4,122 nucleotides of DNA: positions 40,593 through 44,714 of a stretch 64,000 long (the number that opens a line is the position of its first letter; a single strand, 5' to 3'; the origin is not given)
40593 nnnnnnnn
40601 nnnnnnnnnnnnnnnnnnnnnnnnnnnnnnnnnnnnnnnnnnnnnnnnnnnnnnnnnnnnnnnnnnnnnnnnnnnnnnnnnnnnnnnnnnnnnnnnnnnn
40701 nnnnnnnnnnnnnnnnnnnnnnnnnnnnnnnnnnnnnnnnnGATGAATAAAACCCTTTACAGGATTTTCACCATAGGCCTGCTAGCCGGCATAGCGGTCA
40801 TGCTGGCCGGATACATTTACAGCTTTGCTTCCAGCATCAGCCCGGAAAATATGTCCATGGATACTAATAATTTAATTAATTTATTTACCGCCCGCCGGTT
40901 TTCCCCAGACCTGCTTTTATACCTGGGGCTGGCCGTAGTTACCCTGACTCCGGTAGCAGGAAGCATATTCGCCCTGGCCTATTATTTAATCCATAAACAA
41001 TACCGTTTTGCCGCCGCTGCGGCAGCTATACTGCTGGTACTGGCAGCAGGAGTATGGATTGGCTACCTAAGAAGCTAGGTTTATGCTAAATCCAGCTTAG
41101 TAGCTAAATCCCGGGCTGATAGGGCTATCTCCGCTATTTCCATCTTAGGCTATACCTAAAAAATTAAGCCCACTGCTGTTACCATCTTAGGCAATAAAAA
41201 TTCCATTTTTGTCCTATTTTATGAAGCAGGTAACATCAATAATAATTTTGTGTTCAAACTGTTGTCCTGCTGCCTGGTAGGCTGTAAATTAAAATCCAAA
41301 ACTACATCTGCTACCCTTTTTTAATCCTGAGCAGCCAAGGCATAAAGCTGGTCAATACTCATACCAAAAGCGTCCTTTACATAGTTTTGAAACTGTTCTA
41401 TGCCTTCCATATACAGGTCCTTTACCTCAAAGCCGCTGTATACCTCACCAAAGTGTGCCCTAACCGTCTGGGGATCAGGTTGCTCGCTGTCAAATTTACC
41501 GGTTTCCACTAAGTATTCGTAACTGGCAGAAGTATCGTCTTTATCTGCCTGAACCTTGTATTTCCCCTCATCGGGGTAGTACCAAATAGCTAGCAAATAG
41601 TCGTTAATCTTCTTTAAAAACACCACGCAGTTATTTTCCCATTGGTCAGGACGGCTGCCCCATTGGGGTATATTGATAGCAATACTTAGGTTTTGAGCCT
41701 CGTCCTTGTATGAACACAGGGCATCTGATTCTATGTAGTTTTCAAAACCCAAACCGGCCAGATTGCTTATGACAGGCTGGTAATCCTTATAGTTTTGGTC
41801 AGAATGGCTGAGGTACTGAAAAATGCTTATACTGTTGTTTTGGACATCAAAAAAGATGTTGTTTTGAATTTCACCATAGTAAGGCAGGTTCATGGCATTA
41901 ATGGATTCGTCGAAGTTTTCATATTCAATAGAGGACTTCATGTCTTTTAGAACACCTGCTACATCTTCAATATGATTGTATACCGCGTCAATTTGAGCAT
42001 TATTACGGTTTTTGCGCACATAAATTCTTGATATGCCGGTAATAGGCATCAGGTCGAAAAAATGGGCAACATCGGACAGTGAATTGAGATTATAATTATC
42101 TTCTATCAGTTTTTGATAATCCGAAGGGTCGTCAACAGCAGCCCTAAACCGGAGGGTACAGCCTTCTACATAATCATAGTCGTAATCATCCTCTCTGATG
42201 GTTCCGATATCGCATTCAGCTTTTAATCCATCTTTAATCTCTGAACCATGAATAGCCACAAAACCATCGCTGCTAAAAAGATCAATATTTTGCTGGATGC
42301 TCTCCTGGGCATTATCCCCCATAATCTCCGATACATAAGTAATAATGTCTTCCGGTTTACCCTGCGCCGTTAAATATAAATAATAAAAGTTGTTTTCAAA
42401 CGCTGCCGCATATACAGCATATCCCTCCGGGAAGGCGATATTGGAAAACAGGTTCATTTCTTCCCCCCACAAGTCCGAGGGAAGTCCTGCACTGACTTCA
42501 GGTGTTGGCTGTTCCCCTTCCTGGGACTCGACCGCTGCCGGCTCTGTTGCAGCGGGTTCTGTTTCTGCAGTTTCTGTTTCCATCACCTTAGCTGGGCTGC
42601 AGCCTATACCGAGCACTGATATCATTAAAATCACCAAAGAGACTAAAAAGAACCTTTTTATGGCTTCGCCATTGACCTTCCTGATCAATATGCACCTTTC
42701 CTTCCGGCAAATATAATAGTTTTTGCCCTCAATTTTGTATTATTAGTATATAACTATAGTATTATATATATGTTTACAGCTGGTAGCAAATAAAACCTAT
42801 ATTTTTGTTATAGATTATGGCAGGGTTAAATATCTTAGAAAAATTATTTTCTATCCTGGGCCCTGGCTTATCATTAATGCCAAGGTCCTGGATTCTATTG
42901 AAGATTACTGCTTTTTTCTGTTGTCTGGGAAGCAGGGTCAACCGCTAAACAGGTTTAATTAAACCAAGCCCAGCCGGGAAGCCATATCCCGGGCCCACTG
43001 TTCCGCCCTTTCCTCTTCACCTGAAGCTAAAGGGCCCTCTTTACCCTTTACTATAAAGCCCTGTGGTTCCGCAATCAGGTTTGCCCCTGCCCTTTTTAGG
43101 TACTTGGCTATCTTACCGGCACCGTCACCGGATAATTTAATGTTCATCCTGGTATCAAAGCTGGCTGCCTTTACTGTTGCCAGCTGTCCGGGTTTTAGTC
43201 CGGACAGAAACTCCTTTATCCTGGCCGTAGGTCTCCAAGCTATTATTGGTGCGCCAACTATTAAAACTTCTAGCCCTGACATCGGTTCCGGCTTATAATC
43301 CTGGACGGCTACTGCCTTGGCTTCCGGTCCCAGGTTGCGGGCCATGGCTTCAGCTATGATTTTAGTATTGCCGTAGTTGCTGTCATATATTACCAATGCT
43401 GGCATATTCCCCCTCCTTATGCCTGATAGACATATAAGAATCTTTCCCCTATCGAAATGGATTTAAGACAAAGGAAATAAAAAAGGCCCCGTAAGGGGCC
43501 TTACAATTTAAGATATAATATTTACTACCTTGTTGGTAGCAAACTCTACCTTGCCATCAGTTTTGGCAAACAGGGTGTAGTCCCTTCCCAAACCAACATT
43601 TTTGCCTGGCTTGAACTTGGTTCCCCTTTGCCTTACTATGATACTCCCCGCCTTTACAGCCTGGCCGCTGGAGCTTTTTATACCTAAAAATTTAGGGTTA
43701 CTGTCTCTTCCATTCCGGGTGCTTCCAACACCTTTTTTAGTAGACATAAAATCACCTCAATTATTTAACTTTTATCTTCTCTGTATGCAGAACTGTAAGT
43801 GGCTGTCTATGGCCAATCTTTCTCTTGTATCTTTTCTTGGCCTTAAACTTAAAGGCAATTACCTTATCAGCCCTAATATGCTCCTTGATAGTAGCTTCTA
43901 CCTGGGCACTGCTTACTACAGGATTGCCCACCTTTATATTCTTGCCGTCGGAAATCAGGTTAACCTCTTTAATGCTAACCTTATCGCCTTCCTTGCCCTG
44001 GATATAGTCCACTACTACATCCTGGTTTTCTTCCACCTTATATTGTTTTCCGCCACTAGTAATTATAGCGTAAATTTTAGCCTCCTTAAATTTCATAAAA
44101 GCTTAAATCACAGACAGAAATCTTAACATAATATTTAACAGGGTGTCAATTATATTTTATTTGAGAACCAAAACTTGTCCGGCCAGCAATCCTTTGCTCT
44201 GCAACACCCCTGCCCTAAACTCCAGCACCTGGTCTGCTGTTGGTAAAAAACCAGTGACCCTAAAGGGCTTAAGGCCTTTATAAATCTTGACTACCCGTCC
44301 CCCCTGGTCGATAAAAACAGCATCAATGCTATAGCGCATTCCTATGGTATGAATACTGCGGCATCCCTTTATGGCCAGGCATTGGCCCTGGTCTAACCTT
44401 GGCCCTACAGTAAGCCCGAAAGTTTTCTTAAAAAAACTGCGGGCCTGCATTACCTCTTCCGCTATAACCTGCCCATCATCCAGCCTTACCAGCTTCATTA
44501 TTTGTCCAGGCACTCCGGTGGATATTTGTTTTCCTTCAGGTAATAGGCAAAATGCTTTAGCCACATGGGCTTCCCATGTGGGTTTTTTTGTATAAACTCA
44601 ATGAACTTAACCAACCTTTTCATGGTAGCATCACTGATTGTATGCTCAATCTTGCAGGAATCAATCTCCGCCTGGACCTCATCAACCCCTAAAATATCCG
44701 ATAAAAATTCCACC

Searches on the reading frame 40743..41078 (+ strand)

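Call 28: search_protein_families(library=pfam, proteins=[window:40743-41078:+], max_evalue=0.001)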
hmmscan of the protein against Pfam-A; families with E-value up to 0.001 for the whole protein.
window:40743-41078:+ (111 aa): 1 family
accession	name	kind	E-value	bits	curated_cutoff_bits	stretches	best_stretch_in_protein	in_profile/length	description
PF07843.16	DUF1634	-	3.6e-09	37.1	27.5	1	8-102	4-99/102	Protein of unknown function (DUF1634)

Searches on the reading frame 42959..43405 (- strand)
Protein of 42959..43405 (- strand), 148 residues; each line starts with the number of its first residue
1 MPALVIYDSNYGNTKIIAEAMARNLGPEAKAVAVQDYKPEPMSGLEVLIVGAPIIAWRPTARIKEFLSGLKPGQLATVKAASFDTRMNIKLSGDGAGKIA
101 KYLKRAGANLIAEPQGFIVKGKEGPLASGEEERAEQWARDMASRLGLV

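Call 28: search_protein_families(library=pfam, proteins=[window:42959-43405:-], max_evalue=0.001)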
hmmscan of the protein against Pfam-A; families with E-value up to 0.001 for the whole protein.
window:42959-43405:- (148 aa): 3 families
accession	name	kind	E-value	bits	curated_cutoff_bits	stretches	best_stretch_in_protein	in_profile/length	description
PF12724.12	Flavodoxin_5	-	6.4e-08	33.5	27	1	4-83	1-81/145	Flavodoxin domain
PF00258.30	Flavodoxin_1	-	1.3e-07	32.4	25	1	5-137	1-143/143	Flavodoxin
PF12641.12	Flavodoxin_3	-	1.7e-06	28.4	27.5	1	4-85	1-81/160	Flavodoxin domain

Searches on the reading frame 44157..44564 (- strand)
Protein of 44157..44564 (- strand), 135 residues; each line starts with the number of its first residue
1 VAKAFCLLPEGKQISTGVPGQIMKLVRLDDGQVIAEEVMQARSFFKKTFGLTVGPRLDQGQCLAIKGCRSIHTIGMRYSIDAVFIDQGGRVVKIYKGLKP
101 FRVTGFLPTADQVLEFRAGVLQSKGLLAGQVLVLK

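Call 28: search_protein_families(library=pfam, proteins=[window:44157-44564:-], max_evalue=0.001)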
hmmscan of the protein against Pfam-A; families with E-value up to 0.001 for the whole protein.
window:44157-44564:- (135 aa): 1 family
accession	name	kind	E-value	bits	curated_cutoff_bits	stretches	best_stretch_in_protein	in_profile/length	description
PF02643.20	DUF192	-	4.6e-12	46.3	27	1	38-132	3-94/96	Uncharacterized ACR, COG1430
